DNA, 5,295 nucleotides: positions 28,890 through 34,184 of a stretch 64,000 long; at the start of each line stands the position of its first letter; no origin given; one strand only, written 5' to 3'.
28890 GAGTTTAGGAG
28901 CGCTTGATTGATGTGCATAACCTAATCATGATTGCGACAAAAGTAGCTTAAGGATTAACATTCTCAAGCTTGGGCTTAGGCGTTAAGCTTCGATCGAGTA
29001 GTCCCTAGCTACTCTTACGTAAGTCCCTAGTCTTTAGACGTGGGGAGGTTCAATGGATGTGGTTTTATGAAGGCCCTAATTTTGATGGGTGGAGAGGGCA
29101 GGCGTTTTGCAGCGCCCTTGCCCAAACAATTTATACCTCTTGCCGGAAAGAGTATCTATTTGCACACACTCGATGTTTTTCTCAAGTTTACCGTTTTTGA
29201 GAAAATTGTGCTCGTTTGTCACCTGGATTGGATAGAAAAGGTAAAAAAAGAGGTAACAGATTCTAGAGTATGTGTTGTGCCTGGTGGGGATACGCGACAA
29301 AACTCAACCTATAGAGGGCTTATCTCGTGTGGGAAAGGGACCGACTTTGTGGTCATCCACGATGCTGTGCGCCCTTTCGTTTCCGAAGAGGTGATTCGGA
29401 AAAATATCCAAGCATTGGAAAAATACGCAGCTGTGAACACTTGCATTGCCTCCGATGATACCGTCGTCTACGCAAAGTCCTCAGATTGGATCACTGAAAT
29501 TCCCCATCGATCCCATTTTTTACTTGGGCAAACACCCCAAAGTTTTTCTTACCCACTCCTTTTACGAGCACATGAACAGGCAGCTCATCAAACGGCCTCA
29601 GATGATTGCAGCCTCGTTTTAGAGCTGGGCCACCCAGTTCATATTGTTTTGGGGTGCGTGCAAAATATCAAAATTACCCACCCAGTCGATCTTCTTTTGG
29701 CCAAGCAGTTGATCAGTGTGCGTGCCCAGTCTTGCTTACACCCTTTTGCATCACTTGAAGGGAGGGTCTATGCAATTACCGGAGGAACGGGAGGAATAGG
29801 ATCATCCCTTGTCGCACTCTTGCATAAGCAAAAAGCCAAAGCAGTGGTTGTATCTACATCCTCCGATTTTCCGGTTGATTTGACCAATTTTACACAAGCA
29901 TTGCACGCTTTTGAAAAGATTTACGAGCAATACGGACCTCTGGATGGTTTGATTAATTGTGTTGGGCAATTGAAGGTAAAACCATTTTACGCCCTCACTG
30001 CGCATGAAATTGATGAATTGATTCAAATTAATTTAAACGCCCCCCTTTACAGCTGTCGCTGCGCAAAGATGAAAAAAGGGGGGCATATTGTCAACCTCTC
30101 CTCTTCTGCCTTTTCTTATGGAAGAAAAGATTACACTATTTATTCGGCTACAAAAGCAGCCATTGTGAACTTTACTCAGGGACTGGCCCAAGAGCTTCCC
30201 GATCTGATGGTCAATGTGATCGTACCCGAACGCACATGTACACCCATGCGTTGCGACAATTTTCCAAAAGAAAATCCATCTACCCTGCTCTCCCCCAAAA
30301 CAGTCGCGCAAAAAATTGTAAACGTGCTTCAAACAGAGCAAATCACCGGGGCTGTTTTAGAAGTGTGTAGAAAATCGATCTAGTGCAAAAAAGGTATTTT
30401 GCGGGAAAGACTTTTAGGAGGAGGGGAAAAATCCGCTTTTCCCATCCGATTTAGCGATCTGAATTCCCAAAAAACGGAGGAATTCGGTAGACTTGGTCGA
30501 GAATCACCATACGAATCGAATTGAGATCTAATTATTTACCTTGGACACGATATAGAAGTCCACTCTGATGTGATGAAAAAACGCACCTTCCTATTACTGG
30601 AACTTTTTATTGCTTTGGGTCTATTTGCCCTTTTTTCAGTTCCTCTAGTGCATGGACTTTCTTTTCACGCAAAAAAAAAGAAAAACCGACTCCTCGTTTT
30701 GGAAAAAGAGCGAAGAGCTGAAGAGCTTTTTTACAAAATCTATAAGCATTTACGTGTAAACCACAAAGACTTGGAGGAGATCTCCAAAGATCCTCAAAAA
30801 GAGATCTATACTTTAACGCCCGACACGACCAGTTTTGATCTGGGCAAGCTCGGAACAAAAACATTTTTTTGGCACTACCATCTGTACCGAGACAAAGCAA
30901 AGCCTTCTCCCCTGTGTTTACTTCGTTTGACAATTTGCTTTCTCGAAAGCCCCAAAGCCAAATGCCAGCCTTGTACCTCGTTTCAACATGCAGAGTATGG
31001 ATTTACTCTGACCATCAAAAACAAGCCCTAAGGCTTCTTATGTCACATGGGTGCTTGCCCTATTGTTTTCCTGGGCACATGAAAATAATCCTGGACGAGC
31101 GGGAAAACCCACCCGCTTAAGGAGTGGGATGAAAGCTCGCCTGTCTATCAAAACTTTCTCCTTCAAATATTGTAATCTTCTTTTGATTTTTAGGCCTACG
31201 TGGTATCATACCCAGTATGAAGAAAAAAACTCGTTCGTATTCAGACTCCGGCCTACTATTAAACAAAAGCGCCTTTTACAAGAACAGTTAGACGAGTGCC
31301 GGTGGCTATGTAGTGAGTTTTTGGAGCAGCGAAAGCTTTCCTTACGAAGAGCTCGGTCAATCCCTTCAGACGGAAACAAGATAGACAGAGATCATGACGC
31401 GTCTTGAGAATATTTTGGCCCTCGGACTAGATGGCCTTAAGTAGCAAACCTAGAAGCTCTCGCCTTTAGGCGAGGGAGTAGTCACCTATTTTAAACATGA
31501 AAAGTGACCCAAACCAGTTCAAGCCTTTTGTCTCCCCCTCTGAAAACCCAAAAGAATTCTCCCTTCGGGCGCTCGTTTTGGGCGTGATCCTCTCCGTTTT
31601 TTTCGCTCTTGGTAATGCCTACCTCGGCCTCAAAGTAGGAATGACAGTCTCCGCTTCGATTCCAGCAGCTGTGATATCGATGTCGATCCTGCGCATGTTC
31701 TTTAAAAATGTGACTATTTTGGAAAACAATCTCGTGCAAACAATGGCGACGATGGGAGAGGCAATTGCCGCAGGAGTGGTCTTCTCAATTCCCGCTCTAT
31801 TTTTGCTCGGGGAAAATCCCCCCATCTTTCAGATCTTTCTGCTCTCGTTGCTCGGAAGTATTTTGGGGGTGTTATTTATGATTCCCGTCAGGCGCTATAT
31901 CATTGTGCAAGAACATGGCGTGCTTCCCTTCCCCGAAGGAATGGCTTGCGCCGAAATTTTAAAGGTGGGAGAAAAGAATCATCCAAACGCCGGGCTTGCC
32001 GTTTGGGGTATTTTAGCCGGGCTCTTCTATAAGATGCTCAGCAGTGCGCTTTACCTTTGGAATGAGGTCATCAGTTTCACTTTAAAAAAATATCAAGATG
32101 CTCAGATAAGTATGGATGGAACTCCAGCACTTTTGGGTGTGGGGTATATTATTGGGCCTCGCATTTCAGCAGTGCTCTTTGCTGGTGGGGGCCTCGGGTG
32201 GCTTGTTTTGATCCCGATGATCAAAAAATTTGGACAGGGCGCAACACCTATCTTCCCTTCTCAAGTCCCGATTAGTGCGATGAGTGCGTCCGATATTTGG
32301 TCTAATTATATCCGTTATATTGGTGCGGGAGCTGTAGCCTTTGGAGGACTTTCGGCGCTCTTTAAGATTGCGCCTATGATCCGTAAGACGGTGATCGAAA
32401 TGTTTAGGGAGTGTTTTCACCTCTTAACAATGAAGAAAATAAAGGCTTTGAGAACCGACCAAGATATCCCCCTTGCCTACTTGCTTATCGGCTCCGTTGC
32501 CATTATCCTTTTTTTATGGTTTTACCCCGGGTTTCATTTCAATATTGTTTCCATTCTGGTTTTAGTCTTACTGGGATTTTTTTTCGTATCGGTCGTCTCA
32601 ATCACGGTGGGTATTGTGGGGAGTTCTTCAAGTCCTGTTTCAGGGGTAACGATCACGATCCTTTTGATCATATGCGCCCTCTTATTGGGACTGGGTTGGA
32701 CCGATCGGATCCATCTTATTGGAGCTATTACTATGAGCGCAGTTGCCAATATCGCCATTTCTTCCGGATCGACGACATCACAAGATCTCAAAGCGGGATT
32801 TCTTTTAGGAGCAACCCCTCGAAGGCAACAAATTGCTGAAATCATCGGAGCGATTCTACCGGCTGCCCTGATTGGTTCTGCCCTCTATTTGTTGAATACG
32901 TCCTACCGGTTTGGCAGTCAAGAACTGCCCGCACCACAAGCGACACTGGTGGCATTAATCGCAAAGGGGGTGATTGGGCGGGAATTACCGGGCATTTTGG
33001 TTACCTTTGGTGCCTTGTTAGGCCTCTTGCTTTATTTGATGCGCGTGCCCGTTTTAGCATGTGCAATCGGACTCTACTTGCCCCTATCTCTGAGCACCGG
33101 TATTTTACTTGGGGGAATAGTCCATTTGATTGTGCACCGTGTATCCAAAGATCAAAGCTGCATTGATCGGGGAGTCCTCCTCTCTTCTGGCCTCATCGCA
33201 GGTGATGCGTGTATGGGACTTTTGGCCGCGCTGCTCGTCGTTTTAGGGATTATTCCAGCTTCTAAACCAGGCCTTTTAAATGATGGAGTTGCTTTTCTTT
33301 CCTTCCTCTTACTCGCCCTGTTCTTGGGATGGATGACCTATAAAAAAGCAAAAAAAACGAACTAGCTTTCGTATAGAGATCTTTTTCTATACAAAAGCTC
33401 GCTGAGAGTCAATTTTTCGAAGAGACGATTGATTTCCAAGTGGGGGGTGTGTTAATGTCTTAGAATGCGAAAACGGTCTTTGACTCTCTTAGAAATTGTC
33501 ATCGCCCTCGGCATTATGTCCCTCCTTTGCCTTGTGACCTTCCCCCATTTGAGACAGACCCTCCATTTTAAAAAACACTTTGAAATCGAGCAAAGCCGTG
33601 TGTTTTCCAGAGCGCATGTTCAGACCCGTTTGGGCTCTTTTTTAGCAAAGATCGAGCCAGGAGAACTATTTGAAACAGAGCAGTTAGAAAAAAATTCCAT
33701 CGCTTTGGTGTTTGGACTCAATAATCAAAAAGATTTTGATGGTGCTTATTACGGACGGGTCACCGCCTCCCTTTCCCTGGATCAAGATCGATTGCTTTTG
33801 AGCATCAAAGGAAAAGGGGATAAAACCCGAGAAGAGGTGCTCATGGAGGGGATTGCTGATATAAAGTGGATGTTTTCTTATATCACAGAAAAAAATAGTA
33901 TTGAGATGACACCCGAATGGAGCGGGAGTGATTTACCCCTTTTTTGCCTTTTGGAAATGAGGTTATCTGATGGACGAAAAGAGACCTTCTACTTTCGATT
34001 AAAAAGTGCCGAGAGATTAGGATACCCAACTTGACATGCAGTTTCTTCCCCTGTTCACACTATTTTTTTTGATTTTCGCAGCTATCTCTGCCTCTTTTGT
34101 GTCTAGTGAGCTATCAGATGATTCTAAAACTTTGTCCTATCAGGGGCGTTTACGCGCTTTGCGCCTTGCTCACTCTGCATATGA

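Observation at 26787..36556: Repeat-partitioned accessory mosaic next to tRNA-Lys/tRNA-Glu separates a response regulator from its likely sensor kinase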

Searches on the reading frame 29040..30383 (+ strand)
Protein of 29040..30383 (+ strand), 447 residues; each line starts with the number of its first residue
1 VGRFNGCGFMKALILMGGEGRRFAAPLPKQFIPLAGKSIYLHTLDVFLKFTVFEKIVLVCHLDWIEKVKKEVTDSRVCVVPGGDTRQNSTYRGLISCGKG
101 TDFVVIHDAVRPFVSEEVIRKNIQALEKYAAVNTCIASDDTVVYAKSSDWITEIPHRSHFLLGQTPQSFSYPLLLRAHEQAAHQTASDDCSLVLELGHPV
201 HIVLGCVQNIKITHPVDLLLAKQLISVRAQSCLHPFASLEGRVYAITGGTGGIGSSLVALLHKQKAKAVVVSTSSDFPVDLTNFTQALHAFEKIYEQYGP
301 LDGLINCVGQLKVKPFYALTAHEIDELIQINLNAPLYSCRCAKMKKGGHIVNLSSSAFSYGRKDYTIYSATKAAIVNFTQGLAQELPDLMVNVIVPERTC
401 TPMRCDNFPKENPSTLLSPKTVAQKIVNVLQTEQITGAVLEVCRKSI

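Call 4: search_protein_families(library=pfam, proteins=[window:29040-30383:+], max_evalue=0.01)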
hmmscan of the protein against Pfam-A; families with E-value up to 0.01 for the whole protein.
window:29040-30383:+ (447 aa): 7 families
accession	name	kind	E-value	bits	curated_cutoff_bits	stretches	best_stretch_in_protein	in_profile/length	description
PF01128.25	IspD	-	5.7e-48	164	27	1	11-224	2-218/221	2-C-methyl-D-erythritol 4-phosphate cytidylyltransferase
PF00106.31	adh_short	-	5.3e-30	104.8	26.6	1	243-409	2-192/195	short chain dehydrogenase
PF13561.12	adh_short_C2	-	5.8e-22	78.9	27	1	274-412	46-188/236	Enoyl-(Acyl carrier protein) reductase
PF12804.13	NTP_transf_3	-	1.5e-11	45.1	27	1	12-164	1-128/160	MobA-like NTP transferase domain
PF08659.16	KR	-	1.3e-08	35.4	22.6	1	278-380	59-161/180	KR domain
PF01370.27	Epimerase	-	4.8e-05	23.3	20.9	1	246-365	3-124/240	NAD dependent epimerase/dehydratase family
PF02348.25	CTP_transf_3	-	0.0027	18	22.6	0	29-130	16-118/217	Cytidylyltransferase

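Call 40: find_encoding_contigs(protein=window:29040-30383:+, flank=6000, max_places=4)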
Protein window:29040-30383:+ (447 aa): no gene with exactly this product is on record in the collection.

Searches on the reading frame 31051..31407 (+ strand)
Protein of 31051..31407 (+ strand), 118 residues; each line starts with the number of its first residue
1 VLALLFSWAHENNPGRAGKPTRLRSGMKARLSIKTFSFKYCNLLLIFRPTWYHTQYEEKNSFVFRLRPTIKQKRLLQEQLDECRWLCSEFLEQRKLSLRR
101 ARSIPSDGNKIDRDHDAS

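Call 4: search_protein_families(library=pfam, proteins=[window:31051-31407:+], max_evalue=0.01)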
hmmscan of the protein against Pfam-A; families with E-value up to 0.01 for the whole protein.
window:31051-31407:+ (118 aa): 1 family
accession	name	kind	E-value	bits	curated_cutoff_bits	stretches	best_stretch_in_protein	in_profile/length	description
PF12323.14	HTH_OrfB_IS605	-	0.00021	21.1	21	1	61-95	5-39/47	Helix-turn-helix domain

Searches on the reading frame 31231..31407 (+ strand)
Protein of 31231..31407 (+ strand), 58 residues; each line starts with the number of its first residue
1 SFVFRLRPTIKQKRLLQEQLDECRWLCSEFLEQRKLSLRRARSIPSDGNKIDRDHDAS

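Call 43: search_protein_families(library=pfam, proteins=[window:31231-31407:+], max_evalue=0.01)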
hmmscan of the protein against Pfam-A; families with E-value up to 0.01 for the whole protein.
window:31231-31407:+ (58 aa): 1 family
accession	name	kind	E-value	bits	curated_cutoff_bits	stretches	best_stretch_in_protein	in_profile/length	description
PF12323.14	HTH_OrfB_IS605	-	0.0001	22.2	21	1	2-35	6-39/47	Helix-turn-helix domain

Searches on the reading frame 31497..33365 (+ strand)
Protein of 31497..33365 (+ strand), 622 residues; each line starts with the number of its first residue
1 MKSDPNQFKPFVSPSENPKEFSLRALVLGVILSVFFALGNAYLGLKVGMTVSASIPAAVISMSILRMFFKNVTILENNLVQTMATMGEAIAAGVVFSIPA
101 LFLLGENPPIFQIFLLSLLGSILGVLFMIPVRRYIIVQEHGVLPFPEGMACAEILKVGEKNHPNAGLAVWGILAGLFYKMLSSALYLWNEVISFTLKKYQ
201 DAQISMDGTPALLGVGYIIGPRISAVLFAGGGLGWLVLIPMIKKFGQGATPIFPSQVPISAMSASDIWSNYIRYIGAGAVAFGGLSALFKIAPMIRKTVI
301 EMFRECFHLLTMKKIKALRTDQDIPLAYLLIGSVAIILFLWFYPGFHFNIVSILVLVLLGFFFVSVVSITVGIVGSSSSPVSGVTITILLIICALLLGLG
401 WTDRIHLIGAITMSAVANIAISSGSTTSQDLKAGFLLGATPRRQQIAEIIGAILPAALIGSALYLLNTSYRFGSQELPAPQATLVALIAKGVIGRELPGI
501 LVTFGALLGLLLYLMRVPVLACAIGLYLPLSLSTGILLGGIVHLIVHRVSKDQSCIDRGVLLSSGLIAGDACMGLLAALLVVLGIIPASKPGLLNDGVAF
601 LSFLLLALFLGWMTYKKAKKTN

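Call 4: search_protein_families(library=pfam, proteins=[window:31497-33365:+], max_evalue=0.01)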
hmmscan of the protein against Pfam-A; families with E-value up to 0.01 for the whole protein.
window:31497-33365:+ (622 aa): 1 family
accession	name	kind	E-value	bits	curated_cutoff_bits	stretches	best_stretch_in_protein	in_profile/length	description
PF03169.20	OPT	-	2.3e-95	321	25.8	1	21-581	2-623/623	OPT oligopeptide transporter protein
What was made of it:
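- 31497..35052 (+): OPT transporter (31497-33365), prepilin-like orf189 (33465-34034) and orf338 (34036-35052). This is an ancestral block convergent with the kinase. The OPT Pfam hit is 2.3e-95 (call 4).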

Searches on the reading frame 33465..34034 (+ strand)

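Call 4: search_protein_families(library=pfam, proteins=[window:33465-34034:+], max_evalue=0.01)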
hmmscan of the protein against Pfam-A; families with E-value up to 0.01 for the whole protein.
window:33465-34034:+ (189 aa): 1 family
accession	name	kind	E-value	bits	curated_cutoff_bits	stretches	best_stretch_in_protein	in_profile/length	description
PF07963.17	N_methyl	-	0.0037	17.2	21.2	1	2-24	3-25/27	Prokaryotic N-terminal methylation motif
